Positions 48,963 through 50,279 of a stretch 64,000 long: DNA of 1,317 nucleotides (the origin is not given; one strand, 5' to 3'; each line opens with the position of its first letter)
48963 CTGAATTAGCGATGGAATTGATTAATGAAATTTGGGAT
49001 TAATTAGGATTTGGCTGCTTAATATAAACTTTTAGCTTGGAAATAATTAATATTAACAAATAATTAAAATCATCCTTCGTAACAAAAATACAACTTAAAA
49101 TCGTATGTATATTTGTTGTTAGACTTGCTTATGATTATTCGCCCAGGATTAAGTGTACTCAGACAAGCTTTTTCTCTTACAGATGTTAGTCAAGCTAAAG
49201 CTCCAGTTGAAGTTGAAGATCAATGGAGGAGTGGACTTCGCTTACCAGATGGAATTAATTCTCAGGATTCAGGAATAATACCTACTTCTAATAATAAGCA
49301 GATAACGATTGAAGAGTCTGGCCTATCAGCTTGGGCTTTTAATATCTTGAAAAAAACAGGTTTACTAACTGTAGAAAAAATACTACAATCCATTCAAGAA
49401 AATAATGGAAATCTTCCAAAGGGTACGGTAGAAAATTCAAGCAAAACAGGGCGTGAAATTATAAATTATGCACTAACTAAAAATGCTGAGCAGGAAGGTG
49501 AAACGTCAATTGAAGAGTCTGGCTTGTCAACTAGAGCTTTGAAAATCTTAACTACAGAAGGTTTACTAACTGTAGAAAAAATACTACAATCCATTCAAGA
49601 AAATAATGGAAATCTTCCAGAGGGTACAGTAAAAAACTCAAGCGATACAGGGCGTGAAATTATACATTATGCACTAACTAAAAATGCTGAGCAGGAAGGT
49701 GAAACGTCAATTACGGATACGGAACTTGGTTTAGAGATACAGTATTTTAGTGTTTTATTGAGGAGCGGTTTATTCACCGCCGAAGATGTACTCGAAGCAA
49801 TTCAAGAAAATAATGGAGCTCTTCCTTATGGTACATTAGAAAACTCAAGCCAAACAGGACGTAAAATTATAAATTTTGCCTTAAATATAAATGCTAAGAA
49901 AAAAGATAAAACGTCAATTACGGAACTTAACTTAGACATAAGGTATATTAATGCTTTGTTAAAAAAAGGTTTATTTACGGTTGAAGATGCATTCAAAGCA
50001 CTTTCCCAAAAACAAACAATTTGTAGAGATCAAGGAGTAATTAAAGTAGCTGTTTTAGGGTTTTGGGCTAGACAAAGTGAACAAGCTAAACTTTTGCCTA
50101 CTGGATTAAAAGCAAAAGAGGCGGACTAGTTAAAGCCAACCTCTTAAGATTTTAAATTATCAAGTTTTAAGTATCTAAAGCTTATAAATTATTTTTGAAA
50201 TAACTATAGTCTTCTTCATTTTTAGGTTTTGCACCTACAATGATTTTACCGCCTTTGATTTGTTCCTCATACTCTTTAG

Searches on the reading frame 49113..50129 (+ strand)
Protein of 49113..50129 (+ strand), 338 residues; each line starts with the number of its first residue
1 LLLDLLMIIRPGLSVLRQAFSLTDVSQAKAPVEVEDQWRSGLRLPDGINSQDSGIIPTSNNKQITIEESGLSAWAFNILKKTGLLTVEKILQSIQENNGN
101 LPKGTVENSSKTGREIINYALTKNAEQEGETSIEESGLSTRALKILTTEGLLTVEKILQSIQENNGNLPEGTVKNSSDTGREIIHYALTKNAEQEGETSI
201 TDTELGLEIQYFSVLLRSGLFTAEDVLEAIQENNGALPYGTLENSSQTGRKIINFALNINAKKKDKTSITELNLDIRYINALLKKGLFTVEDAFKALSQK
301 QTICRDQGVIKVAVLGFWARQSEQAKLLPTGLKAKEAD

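Call 83: search_protein_families(library=pfam, proteins=[window:49113-50129:+])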
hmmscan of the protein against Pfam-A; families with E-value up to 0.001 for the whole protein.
window:49113-50129:+ (338 aa): 2 families
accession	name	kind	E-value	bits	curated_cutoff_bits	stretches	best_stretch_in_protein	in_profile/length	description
PF03118.21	RNA_pol_A_CTD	-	1.3e-09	38.1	23.8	0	261-292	7-38/67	Bacterial RNA polymerase, alpha chain C terminal domain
PF23312.1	UBA_SIK3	-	0.00046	20.6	27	0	85-97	13-25/40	Protein kinase SIK3 UBA domain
